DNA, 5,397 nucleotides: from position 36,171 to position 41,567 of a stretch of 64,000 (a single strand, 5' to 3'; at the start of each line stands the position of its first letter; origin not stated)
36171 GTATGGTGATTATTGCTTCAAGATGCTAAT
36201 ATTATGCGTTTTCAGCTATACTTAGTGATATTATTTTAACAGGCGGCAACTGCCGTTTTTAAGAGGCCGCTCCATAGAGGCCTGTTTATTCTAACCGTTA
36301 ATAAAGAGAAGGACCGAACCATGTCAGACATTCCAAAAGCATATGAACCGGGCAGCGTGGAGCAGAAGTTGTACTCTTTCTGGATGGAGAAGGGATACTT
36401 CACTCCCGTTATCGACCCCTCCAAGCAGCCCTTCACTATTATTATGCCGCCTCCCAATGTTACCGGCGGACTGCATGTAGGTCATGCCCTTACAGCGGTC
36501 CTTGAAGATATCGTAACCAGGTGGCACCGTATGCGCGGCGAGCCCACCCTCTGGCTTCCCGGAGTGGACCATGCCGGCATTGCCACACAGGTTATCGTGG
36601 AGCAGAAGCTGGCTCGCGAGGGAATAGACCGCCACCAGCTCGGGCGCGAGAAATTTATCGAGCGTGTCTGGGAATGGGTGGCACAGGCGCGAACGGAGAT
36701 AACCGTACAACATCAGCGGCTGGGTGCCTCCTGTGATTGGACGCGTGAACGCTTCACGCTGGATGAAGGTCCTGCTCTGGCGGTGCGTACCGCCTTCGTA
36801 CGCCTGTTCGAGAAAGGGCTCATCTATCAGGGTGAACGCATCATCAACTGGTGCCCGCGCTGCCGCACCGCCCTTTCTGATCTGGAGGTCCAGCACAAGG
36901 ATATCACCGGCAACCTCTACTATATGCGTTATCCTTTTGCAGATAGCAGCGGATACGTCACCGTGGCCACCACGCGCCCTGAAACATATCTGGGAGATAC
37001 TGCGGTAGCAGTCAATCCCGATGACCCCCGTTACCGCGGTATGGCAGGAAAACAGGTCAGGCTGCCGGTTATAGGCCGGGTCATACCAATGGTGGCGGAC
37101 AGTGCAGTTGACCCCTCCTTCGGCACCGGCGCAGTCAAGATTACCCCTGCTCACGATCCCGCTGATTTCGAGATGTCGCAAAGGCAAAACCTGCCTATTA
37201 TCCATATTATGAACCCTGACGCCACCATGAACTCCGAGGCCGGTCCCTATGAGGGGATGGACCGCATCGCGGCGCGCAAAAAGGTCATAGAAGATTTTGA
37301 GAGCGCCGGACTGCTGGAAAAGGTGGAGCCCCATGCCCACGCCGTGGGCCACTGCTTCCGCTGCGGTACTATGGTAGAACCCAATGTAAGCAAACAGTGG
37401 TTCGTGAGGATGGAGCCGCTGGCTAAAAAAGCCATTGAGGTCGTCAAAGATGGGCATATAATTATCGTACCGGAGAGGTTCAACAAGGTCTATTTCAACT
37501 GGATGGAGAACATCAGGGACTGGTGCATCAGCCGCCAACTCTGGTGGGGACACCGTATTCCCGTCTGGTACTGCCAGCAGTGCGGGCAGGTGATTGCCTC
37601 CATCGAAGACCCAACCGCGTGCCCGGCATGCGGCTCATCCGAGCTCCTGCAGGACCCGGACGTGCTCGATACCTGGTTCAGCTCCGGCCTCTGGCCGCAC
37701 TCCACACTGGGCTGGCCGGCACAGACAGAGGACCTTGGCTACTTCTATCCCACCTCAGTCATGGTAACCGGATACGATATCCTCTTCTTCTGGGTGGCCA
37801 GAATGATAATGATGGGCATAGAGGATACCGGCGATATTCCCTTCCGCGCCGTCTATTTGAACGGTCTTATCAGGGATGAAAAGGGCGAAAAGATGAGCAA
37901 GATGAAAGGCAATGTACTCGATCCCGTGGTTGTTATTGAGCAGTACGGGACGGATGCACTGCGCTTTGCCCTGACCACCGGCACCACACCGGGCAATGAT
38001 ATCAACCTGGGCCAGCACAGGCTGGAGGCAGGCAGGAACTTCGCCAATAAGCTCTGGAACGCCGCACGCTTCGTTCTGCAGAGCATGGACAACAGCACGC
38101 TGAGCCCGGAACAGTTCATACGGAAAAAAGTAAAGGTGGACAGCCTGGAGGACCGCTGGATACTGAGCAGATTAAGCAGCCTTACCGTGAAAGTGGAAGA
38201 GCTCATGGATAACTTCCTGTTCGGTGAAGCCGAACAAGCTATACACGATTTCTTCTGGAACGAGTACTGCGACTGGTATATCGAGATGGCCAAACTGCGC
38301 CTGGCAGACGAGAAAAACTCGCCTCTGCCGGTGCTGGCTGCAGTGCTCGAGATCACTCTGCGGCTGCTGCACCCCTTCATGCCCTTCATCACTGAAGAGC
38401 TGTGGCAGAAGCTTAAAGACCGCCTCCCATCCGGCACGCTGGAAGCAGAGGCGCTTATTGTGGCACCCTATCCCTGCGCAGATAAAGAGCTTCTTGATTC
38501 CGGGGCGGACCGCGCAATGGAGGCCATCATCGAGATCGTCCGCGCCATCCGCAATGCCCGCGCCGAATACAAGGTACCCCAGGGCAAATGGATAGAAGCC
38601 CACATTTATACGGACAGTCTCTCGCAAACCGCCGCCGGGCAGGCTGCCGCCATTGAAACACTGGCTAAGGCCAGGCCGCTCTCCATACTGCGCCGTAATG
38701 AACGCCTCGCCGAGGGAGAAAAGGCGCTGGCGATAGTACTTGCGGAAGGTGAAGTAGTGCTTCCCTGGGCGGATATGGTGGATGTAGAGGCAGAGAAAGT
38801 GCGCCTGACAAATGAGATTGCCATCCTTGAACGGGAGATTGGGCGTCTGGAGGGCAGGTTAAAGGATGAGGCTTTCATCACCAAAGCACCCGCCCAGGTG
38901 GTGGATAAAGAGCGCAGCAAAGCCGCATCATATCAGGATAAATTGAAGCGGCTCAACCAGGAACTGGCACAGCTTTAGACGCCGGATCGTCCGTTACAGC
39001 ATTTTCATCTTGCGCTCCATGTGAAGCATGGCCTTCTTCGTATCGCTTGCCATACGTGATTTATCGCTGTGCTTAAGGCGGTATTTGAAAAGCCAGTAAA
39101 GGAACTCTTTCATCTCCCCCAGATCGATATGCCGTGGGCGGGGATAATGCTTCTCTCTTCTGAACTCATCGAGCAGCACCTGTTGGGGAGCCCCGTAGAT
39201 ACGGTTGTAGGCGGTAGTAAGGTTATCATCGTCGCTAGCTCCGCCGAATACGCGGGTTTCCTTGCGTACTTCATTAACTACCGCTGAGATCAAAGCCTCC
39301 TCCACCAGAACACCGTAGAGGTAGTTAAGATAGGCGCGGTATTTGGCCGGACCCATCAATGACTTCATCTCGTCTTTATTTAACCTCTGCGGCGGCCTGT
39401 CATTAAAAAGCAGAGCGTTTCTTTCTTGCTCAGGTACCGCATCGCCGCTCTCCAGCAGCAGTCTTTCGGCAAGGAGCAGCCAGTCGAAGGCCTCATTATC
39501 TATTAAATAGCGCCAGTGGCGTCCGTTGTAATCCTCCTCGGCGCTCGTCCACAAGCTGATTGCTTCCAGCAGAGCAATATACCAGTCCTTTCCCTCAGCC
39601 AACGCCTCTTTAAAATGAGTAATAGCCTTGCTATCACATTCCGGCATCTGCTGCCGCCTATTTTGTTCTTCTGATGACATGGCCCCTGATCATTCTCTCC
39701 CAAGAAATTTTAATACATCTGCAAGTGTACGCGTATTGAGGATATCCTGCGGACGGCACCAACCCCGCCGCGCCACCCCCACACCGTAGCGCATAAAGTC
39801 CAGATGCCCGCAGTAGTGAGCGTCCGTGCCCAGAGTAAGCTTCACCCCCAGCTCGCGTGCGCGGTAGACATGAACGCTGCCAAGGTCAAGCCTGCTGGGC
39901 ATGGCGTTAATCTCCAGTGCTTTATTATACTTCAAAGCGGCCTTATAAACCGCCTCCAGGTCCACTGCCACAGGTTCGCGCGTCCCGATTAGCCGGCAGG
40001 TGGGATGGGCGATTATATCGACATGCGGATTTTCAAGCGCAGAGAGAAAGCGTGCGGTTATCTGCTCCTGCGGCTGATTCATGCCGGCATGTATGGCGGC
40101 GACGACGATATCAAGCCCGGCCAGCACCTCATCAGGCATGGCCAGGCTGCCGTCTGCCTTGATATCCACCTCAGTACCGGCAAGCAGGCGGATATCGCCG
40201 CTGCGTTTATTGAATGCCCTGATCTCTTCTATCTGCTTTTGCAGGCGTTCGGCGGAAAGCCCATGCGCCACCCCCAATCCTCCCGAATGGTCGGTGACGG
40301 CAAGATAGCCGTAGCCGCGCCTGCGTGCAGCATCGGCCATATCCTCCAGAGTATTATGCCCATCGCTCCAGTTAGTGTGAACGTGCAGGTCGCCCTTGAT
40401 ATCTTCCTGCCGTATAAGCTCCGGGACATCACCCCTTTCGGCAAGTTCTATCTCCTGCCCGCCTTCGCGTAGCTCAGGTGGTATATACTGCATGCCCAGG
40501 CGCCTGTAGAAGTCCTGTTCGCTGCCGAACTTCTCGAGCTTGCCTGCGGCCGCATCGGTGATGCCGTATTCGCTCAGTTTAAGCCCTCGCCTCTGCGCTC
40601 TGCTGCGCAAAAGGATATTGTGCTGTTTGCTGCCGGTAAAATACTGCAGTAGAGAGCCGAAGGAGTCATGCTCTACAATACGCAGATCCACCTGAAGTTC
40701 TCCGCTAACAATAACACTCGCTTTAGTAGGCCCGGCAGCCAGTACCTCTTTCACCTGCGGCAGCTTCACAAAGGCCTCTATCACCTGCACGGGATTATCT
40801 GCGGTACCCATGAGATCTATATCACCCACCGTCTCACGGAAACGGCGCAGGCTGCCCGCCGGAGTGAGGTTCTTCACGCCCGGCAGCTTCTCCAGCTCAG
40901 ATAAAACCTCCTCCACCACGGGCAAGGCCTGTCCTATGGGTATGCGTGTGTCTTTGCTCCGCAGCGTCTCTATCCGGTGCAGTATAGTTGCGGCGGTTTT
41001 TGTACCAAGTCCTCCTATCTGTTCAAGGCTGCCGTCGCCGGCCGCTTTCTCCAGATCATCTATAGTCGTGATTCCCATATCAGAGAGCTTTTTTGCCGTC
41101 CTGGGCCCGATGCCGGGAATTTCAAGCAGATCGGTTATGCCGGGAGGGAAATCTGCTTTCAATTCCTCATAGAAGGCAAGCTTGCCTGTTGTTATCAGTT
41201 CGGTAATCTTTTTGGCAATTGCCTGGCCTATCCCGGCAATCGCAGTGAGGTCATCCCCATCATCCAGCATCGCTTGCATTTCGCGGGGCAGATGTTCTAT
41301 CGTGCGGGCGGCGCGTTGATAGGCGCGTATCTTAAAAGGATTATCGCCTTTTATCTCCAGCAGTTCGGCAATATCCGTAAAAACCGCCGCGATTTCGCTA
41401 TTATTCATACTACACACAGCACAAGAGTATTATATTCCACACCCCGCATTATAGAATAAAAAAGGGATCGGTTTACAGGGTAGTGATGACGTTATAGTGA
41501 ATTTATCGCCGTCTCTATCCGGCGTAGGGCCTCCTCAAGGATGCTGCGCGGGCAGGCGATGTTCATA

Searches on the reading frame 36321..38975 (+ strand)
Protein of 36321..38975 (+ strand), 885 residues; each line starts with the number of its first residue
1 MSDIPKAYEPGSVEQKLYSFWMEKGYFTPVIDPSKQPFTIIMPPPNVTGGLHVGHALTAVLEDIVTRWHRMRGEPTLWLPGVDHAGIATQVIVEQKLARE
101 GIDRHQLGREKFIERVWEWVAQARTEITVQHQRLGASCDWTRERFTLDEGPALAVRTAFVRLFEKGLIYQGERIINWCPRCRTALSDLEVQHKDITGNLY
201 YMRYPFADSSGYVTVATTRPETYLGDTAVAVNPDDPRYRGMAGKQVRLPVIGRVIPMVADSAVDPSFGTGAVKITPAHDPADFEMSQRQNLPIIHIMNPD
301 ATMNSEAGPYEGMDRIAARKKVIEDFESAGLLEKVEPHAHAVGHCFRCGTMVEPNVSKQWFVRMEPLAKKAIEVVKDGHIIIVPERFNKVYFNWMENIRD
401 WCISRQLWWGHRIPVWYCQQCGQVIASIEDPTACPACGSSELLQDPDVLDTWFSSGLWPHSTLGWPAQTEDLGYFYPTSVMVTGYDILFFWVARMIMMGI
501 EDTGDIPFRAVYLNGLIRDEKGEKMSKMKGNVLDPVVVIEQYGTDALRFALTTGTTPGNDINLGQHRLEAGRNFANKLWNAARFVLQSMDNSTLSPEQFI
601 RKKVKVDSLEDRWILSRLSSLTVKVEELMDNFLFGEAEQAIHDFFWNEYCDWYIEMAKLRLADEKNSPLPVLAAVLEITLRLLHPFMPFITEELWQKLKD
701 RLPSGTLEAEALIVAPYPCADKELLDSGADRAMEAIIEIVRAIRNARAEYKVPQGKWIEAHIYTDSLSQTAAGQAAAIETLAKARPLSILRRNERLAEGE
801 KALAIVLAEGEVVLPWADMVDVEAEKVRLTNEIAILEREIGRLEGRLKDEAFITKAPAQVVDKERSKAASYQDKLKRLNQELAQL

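Call 52: find_homologous_proteins(query=window:36321-38975:+, max_evalue=1e-50)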
Query window:36321-38975:+ (885 aa): 8000 proteins with E <= 1e-50 among 8000 candidates; the best 120 are listed.
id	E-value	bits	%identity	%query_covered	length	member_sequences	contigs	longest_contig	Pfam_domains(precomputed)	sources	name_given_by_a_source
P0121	0.0e+0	1801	86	100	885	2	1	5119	PF09334.18,PF08264.20,PF13603.13,PF00133.29,PF10458.15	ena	-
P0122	0.0e+0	1776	85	100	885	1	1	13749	PF09334.18,PF08264.20,PF13603.13,PF00133.29,PF10458.15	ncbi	-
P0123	0.0e+0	1701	99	82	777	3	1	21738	PF09334.18,PF08264.20,PF13603.13,PF00133.29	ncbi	-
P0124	0.0e+0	1550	73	100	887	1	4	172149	PF09334.18,PF08264.20,PF13603.13,PF00133.29,PF10458.15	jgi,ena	-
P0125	0.0e+0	1548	72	100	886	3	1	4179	PF09334.18,PF08264.20,PF13603.13,PF00133.29,PF10458.15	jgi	jgi:valyl-tRNA synthetase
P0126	0.0e+0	1548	72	100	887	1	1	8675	PF09334.18,PF08264.20,PF13603.13,PF00133.29,PF10458.15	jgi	jgi:valyl-tRNA synthetase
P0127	0.0e+0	1546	72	100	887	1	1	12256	PF09334.18,PF08264.20,PF13603.13,PF00133.29,PF10458.15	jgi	jgi:valyl-tRNA synthetase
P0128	0.0e+0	1544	72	100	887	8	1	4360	PF09334.18,PF08264.20,PF13603.13,PF00133.29,PF10458.15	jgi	-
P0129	0.0e+0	1544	72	100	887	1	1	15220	PF09334.18,PF08264.20,PF13603.13,PF00133.29,PF10458.15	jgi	jgi:valyl-tRNA synthetase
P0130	0.0e+0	1541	72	100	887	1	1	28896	PF09334.18,PF08264.20,PF13603.13,PF00133.29,PF10458.15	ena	-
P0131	0.0e+0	1541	72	100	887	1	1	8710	PF09334.18,PF08264.20,PF13603.13,PF00133.29,PF10458.15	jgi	-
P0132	0.0e+0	1541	72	100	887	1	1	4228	PF09334.18,PF08264.20,PF13603.13,PF00133.29,PF10458.15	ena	-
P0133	0.0e+0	1539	72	100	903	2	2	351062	PF09334.18,PF08264.20,PF13603.13,PF00133.29,PF10458.15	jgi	jgi:valyl-tRNA synthetase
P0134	0.0e+0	1539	72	100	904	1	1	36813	PF09334.18,PF08264.20,PF13603.13,PF00133.29,PF10458.15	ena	-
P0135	0.0e+0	1539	72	100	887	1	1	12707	PF09334.18,PF08264.20,PF13603.13,PF00133.29,PF10458.15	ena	-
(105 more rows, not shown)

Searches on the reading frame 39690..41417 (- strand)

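Call 64: search_protein_families(library=pfam, proteins=[window:39690-41417:-], max_evalue=0.00001)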
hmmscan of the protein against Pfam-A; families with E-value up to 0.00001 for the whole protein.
window:39690-41417:- (575 aa): 8 families
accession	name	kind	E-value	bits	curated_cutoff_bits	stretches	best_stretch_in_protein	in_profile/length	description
PF14716.13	HHH_8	-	3.4e-26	91.8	30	1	4-80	1-73/73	Helix-hairpin-helix domain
PF14791.11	DNA_pol_B_thumb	-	3.1e-22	78.6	25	1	257-318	2-63/63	DNA polymerase beta thumb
PF14520.12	HHH_5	-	1.1e-13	51.8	27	1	95-146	2-52/57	Helix-hairpin-helix domain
PF02811.25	PHP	-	9.4e-13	49.3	26.4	1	343-504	1-162/164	PHP domain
PF10391.15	DNA_pol_lambd_f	-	7.6e-09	35.7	29.8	1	97-131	3-36/51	Fingers domain of DNA polymerase lambda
PF00633.29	HHH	-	2.6e-07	30.6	24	0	86-110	2-26/30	Helix-hairpin-helix motif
PF12826.13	HHH_2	-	6.3e-07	29.9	27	0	98-146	6-52/64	Helix-hairpin-helix motif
PF11731.14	Cdd1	-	3.7e-06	27.5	25.5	0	94-128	5-39/86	Pathogenicity locus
